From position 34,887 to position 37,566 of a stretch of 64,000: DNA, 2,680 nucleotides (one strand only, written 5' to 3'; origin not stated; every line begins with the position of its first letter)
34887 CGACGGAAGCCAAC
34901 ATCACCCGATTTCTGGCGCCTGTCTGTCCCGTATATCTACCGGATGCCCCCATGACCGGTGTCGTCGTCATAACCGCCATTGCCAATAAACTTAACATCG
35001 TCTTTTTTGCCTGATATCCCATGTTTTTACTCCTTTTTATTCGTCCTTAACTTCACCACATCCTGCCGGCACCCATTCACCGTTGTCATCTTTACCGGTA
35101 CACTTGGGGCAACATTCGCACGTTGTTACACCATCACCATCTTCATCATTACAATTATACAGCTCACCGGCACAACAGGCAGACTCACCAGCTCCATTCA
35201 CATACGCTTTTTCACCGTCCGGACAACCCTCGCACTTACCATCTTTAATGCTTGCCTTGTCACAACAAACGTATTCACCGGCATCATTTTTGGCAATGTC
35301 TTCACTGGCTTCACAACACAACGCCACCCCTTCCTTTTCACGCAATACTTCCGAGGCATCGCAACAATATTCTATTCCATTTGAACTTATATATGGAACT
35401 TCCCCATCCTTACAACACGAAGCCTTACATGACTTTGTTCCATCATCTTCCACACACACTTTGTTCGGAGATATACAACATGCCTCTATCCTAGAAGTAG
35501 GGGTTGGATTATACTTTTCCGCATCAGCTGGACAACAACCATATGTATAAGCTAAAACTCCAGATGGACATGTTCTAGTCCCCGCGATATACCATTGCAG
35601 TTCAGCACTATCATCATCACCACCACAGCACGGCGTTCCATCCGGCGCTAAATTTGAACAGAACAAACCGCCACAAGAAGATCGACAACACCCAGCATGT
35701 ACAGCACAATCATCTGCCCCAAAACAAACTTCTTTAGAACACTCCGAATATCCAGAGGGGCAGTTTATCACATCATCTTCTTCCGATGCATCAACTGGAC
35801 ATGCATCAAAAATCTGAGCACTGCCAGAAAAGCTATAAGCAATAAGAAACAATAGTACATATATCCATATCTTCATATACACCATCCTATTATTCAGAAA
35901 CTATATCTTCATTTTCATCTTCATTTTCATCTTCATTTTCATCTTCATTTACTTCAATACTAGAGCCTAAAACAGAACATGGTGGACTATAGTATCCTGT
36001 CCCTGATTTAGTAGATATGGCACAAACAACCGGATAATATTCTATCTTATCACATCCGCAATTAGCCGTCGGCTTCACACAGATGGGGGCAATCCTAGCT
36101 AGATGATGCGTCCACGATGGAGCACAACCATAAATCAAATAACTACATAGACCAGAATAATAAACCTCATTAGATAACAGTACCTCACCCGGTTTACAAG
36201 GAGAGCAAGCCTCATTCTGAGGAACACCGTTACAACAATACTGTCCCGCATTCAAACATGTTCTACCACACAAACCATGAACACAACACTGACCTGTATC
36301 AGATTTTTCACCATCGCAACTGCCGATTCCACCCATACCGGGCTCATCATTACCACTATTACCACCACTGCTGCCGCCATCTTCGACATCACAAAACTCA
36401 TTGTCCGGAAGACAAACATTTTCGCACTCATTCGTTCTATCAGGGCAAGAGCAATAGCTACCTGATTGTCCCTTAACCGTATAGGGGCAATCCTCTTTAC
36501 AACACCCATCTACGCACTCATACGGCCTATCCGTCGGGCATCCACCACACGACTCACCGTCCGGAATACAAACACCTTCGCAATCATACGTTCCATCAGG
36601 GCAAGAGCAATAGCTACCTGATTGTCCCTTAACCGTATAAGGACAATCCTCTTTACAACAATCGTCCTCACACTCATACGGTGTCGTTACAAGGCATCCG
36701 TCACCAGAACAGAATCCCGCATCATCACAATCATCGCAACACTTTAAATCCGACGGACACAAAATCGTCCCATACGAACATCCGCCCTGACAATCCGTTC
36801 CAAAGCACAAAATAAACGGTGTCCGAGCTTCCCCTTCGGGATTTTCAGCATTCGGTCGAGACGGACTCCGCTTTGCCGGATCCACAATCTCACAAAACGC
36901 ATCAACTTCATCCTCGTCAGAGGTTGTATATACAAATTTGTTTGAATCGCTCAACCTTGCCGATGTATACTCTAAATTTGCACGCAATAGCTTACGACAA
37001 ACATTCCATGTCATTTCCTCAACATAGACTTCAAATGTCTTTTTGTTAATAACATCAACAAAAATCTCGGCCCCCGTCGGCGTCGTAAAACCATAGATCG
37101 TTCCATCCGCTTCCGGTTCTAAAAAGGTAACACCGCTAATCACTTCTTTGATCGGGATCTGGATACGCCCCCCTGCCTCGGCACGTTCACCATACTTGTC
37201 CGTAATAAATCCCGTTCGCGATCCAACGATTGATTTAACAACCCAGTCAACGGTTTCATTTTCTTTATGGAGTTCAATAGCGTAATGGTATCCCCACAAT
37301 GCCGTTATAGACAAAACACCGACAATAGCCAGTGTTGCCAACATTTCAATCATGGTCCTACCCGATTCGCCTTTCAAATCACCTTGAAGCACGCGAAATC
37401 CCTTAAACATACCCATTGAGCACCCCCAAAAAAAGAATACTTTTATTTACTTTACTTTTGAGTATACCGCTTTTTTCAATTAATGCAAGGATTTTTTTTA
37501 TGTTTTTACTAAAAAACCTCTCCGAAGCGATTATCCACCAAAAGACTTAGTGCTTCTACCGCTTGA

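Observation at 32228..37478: Compact promoter-to-terminator operon of four secreted proteins: prepilin-like Cys-rich, CC-doublet Cys-rich, unknown, and mucin-like repeat protein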

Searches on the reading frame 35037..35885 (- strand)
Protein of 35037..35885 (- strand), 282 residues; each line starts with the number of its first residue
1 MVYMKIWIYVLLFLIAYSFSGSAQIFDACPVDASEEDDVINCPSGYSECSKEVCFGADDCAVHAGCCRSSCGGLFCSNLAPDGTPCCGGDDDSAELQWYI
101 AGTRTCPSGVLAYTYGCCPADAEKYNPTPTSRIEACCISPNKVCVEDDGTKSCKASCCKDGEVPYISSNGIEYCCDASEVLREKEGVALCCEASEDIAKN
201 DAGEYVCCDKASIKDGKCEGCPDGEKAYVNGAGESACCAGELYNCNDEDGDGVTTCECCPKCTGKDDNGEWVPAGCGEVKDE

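Call 8: search_protein_families(library=pfam, proteins=[window:35037-35885:-], max_evalue=1)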
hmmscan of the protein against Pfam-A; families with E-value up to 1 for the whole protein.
window:35037-35885:- (282 aa): 0 families

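Call 9: search_protein_families(library=ncbifam, proteins=[window:35037-35885:-], max_evalue=1)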
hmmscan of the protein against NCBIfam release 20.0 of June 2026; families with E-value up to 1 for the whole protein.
window:35037-35885:- (282 aa): 0 families
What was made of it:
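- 35037..35885 (-): P2, a 282-aa exported Cys-rich protein (36 Cys, or 279 aa from the ATG at 35876). It carries CC doublets spaced 14-15 residues apart. It has no Pfam or NCBIfam hit (calls 8, 9).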

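Call 39: find_homologous_proteins(query=window:35037-35885:-)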
Query window:35037-35885:- (282 aa): 2 proteins with E <= 0.001 among 701 candidates.
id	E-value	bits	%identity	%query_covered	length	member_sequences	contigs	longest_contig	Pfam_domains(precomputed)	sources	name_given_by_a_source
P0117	1.7e-186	637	100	99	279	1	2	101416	-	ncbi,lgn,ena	-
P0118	4.8e-60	222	46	99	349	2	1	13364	-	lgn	-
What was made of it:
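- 35037..35885 (-): The database search found two hits, one of them the protein itself (call 39).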

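Call 57: search_protein_families(library=phrogs, proteins=[window:35037-35885:-], max_evalue=0.1)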
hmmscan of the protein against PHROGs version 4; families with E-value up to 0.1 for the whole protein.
window:35037-35885:- (282 aa): 0 families

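Call 92: search_protein_families(library=padloc, proteins=[window:35037-35885:-], max_evalue=0.01)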
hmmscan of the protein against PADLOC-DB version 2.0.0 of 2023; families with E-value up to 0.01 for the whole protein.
window:35037-35885:- (282 aa): 0 families

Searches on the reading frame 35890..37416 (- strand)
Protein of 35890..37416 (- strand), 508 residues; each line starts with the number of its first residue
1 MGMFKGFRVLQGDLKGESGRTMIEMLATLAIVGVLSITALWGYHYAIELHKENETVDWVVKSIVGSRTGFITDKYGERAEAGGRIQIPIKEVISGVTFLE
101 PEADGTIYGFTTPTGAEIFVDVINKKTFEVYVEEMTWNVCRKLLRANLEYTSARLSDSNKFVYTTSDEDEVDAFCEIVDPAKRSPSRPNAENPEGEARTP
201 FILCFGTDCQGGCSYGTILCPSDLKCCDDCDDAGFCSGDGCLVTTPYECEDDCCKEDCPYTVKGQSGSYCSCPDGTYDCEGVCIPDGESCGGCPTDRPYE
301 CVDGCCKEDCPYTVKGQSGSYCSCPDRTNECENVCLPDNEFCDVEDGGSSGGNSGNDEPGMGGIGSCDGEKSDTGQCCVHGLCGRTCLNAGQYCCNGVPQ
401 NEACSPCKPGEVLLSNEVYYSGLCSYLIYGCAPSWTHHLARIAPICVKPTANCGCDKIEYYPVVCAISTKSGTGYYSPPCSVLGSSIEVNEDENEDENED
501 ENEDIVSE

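Call 8: search_protein_families(library=pfam, proteins=[window:35890-37416:-], max_evalue=1)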
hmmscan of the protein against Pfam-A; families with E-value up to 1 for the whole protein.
window:35890-37416:- (508 aa): 1 family
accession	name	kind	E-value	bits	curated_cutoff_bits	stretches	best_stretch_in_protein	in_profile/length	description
PF07963.17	N_methyl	-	0.039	14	21.2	1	19-39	6-26/27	Prokaryotic N-terminal methylation motif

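Call 9: search_protein_families(library=ncbifam, proteins=[window:35890-37416:-], max_evalue=1)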
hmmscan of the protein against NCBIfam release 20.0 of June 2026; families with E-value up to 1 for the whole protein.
window:35890-37416:- (508 aa): 1 family
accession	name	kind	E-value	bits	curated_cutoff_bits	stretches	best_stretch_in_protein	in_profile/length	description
TIGR02532.1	IV_pilin_GFxxxE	domain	0.0046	16.8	16.3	1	21-39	5-23/24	prepilin-type N-terminal cleavage/methylation domain-containing protein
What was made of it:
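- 35890..37416 (-): P1, a 508-aa modular type IV (IVb-like) pilin. It consists of a 19-aa leader, G|RTMIE, a hydrophobic alpha1-N segment, a pilin module of about 200 aa with invariant C140 and C175, a Pro-rich linker and about 300 aa of Cys-rich modules. TIGR02532 scores 16.8 bits against a cutoff of 16.3 (call 9).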

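Call 19: find_homologous_proteins(query=window:35890-37416:-)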
Query window:35890-37416:- (508 aa): 13 proteins with E <= 0.001 among 7147 candidates.
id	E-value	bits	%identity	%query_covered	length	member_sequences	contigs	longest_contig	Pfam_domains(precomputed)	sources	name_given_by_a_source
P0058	1.3e-216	739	71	94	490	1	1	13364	-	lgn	-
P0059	9.8e-143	495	50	95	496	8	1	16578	-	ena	-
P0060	2.9e-126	440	68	57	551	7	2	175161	-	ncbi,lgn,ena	-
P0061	1.1e-124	435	67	57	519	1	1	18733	-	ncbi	-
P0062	5.2e-99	350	72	42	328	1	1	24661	-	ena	-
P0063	2.6e-52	196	45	44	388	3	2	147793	-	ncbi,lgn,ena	-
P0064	3.1e-45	173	49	37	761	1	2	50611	-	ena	-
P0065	1.4e-44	171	49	34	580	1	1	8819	-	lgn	-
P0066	1.6e-44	171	44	52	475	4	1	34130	-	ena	-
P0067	7.8e-44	168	43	52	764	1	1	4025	-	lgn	-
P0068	2.9e-43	166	46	39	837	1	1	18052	-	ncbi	-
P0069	1.8e-41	161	45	52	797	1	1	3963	-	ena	-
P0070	8.8e-33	132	46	37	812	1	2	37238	-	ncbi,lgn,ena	-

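Call 34: predict_structure(alignment_id=A2)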
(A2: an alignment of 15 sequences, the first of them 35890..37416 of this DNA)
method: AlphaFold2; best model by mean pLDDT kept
length: 508 residues; sequences in the alignment: 15
mean_pLDDT: 53.7   pTM: 0.37
mean pLDDT of the five models: 53.7, 50.5, 47.7, 46.5, 45.5
residues with pLDDT >= 90: 1; 70-90: 123; 50-70: 154; < 50: 230
segments of 3 or more residues with pLDDT < 50: 1-22, 100-102, 104-106, 211-257, 291-305, 307-309, 344-369, 405-508
pLDDT, mean of each block of 10 residues (from residue 1): 36 39 52 64 72 75 63 65 65 51 53 75 76 86 81 77 81 88 75 68 74 34 37 38 41 48 58 62 61 45 48 57 67 71 43 26 34 64 67 66 40 24 28 29 30 33 36 33 30 37 29
secondary structure, 60 per line:
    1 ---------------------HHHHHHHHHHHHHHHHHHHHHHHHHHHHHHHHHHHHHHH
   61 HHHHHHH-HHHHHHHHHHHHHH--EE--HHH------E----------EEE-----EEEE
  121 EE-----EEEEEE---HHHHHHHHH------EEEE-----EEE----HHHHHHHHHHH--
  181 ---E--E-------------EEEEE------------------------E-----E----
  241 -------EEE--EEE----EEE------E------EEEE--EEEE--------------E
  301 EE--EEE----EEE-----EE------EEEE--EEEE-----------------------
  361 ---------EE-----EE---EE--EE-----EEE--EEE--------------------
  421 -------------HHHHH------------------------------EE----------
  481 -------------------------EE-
elements in order: H22-67 H69-82 E109-111 E117-122 E128-133 H137-145 E152-155 E161-163 H168-178 E201-205 E248-250 E253-255 E260-262 E276-279 E282-285 E300-302 E305-307 E312-314 E328-331 E334-337 E393-395 E398-400 H434-438
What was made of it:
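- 35890..37416 (-): The AF2 model has a helix at 22-82 followed by strands (call 34).
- On Type IV pilin (class III signal peptide; TIGR02532 / IPR012902): The AF2 model has helices at 22-67 and 69-82 and strands at 109-163, with pLDDT 65-88 in this part (call 34).
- The AF2 model has a long N-terminal helix followed by a beta-sheet (call 34).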

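Call 53: fold_search(model_id=the predicted structure, library=pdb)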
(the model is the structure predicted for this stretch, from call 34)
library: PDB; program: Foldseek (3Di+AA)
matches with E <= 10: 97; with E <= 0.001: 0
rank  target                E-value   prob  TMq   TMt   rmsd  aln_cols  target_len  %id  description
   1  8uhf_I                4.1e-03  0.98  0.19  0.44   9.2       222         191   12  Cryo-EM of Vibrio cholerae toxin co-regulated pilus - asymmetric reconstruction (released 2023-12-06)
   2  9iuf_A                5.0e-03  0.99  0.24  0.49   5.7       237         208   12  Cryo-EM structure of the type IVb pilus from enterotoxigenic Escherichia coli (released 2025-05-28)
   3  3fhu_A                8.2e-03  0.98  0.16  0.46   6.7       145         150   10  Crystal structure of type IV b pilin from Salmonella typhi (released 2009-10-20)
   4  8uhf_A                1.3e-02  0.90  0.19  0.44   8.7       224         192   11  Cryo-EM of Vibrio cholerae toxin co-regulated pilus - asymmetric reconstruction (released 2023-12-06)
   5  8uhf_B                1.4e-02  0.92  0.20  0.44   8.3       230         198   12  Cryo-EM of Vibrio cholerae toxin co-regulated pilus - asymmetric reconstruction (released 2023-12-06)
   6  8uhf_D                3.5e-02  0.60  0.17  0.36   9.1       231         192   12  Cryo-EM of Vibrio cholerae toxin co-regulated pilus - asymmetric reconstruction (released 2023-12-06)
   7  3vor                  2.6e-01  0.33  0.16  0.39  11.3       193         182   12  Crystal Structure Analysis of the CofA (released 2012-09-26)
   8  3hrv_B                2.6e-01  0.25  0.15  0.39   7.7       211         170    7  Crystal structure of TcpA, a Type IV pilin from Vibrio cholerae El Tor biotype (released 2010-06-16)
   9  8ox8_A                2.9e-01  0.04  0.07  0.04  16.7       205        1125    9  Cryo-EM structure of ATP8B1-CDC50A in E2P autoinhibited "open" conformation (released 2023-11-29)
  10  3s0t_A                4.2e-01  0.35  0.19  0.44   6.2       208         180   13  Crystal structure of the CofA Type IV pilin subunit from enterotoxigenic E. coli (released 2012-04-11)
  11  6t84                  7.9e-01  0.06  0.10  0.23  14.6       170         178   10  crystal structure of the mycobacterial trehalose monomycolate transport factor A, TtfA (released 2019-12-25)
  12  8uxw_D                1.3e+00  0.04  0.07  0.11  10.9       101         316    5  Arp2/3 branch junction complex, ADP state (released 2024-01-31)
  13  3eq2_A                2.0e+00  0.03  0.09  0.12  24.4       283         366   10  Structure of Hexagonal Crystal form of Pseudomonas aeruginosa RssB (released 2009-10-20)
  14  6zm6_U                2.0e+00  0.02  0.08  0.17  14.7       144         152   13  Human mitochondrial ribosome in complex with mRNA, A/A tRNA and P/P tRNA (released 2021-01-13)
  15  6zm5_U                2.4e+00  0.01  0.07  0.17  15.1       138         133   13  Human mitochondrial ribosome in complex with OXA1L, mRNA, A/A tRNA, P/P tRNA and nascent polypeptide (released 2021-01-13)
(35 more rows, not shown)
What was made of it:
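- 35890..37416 (-): The top six Foldseek PDB hits are all type IVb pilins (call 53).
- Closest known: Type IVb pilins and minor pilins with secreted partners. Same: The best structural matches of the P1 pilin module are TcpA, the ETEC type IVb pilin and S. typhi PilS (call 53).
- The best six Foldseek PDB hits are TcpA, the ETEC type IVb pilin and S. typhi PilS (probability 0.60-0.99, five of them at or above 0.90; TM-score normalised to the target 0.36-0.49) (call 53). The best structural matches of the P1 pilin module are type IVb pilins (call 53).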

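Call 57: search_protein_families(library=phrogs, proteins=[window:35890-37416:-], max_evalue=0.1)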
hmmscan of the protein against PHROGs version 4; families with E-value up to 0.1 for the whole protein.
window:35890-37416:- (508 aa): 1 family
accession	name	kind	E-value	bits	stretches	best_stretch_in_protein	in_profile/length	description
phrog_3433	-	moron, auxiliary metabolic gene and host takeover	0.072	14.2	0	15-41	17-43/127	pilin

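Call 62: find_encoding_contigs(protein=P0058, flank=10000, max_places=2)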
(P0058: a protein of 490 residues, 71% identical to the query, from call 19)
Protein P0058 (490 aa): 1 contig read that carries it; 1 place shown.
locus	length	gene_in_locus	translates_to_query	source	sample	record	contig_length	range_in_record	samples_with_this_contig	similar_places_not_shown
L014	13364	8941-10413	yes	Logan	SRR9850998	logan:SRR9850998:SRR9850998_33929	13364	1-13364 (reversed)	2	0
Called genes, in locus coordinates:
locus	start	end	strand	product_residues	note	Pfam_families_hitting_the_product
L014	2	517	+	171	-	?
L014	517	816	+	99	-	-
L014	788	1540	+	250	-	PF00005:ABC_tran, PF02463:SMC_N (faint), PF13304:AAA_21 (faint)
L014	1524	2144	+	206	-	PF01458:SUFBD_core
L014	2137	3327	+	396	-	PF00266:Aminotran_5, PF00155:Aminotran_1_2, PF01212:Beta_elim_lyase (weak), PF01041:DegT_DnrJ_EryC1 (faint)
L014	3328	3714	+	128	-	PF01883:FeS_assembly_P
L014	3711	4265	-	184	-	PF12844:HTH_19 (weak), PF13560:HTH_31 (weak), PF01381:HTH_3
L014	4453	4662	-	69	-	-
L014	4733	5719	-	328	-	PF05958:tRNA_U5-meth_tr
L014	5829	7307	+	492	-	PF01336:tRNA_anti-codon, PF00152:tRNA-synt_2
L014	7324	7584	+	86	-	-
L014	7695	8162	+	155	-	PF07475:Hpr_kinase_C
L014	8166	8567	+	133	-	PF03610:EIIA-man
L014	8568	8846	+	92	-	PF00381:PTS-HPr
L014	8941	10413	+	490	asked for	-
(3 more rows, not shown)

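Call 63: find_encoding_contigs(protein=P0060, flank=10000, max_places=2)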
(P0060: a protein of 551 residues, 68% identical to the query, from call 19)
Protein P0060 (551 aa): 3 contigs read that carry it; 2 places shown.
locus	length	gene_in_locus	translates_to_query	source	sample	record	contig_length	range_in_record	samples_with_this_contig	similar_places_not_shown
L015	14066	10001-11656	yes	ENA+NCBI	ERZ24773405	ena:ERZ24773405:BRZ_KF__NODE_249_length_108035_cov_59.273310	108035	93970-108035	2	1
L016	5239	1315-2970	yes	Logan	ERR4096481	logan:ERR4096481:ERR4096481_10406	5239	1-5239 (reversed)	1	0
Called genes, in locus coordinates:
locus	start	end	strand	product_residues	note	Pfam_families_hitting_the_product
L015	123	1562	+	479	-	PF19295:SufBD_N, PF01458:SUFBD_core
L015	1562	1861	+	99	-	-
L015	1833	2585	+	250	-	PF00005:ABC_tran, PF02463:SMC_N (faint), PF13304:AAA_21 (faint)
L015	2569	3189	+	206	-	PF01458:SUFBD_core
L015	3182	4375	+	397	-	PF00155:Aminotran_1_2, PF00266:Aminotran_5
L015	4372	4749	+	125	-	PF01883:FeS_assembly_P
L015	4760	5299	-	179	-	PF12844:HTH_19, PF13560:HTH_31 (weak), PF01381:HTH_3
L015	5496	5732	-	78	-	-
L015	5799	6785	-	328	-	PF05958:tRNA_U5-meth_tr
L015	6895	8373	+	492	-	PF01336:tRNA_anti-codon, PF00152:tRNA-synt_2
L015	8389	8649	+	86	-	-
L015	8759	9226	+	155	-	PF07475:Hpr_kinase_C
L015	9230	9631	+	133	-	PF03610:EIIA-man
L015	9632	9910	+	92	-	PF00381:PTS-HPr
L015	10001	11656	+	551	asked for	-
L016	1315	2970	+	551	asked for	-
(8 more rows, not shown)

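Call 76: find_encoding_contigs(protein=P0063, flank=10000, max_places=2)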
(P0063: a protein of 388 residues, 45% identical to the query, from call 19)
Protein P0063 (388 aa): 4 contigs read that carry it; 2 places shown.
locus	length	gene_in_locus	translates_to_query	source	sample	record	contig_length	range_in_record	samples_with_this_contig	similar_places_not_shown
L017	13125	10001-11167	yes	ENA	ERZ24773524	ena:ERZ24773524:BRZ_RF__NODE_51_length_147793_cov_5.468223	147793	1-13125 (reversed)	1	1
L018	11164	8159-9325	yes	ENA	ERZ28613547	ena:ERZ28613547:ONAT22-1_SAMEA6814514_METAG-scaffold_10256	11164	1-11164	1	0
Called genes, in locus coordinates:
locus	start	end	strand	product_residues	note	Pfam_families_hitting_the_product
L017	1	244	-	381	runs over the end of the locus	PF00919:UPF0004, PF04055:Radical_SAM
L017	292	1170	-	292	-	PF00571:CBS, PF03471:CorC_HlyC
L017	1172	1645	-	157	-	PF02130:YbeY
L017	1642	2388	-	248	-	PF02562:PhoH, PF13604:AAA_30 (weak), PF13245:AAA_19 (weak)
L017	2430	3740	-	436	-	PF00919:UPF0004, PF04055:Radical_SAM, PF01938:TRAM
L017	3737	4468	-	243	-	-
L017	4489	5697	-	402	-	PF13717:Zn_ribbon_4, PF11906:DUF3426 (weak)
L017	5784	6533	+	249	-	PF00005:ABC_tran, PF13304:AAA_21 (faint)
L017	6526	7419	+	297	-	-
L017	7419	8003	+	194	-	PF02698:DUF218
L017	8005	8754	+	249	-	PF01553:Acyltransferase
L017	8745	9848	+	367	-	PF03702:AnmK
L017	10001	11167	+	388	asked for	-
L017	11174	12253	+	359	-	-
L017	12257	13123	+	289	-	?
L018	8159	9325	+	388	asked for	-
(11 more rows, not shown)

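Call 77: find_encoding_contigs(protein=P0070, flank=10000, max_places=2)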
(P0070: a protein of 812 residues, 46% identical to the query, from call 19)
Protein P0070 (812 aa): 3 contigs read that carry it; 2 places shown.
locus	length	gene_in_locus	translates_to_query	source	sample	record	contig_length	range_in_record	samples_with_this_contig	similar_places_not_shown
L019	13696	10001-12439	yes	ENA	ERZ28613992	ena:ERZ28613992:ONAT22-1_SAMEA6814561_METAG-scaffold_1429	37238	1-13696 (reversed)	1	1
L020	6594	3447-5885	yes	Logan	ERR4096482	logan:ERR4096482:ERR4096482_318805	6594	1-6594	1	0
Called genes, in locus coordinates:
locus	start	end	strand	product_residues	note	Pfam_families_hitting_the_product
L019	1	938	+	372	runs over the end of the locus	PF03033:Glyco_transf_28, PF13579:Glyco_trans_4_4 (weak), PF04101:Glyco_tran_28_C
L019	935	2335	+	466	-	PF01225:Mur_ligase, PF08245:Mur_ligase_M, PF02875:Mur_ligase_C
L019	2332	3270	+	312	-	PF01565:FAD_binding_4, PF02873:MurB_C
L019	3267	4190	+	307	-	PF01820:Dala_Dala_lig_N, PF02222:ATP-grasp (weak), PF02655:ATP-grasp_3 (weak), PF07478:Dala_Dala_lig_C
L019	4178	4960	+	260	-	PF08478:POTRA_1, PF03799:FtsQ_DivIB_C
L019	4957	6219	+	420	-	PF11104:PilM_2 (faint), PF02491:SHS2_FTSA, PF06723:MreB_Mbl, PF14450:FtsA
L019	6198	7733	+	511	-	PF00091:Tubulin, PF12327:FtsZ_C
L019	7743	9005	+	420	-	PF01029:NusB, PF01728:FtsJ (faint), PF01189:Methyltr_RsmB-F, PF13847:Methyltransf_31 (weak), PF13649:Methyltransf_25 (weak)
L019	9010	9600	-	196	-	-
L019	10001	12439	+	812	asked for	-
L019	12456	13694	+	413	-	?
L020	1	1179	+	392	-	?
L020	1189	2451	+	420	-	PF01029:NusB, PF01728:FtsJ (faint), PF01189:Methyltr_RsmB-F, PF13847:Methyltransf_31 (weak), PF13649:Methyltransf_25 (weak)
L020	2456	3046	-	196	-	-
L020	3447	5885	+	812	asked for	-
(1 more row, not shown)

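Call 92: search_protein_families(library=padloc, proteins=[window:35890-37416:-], max_evalue=0.01)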
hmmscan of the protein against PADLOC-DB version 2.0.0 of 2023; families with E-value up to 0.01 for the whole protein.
window:35890-37416:- (508 aa): 0 families
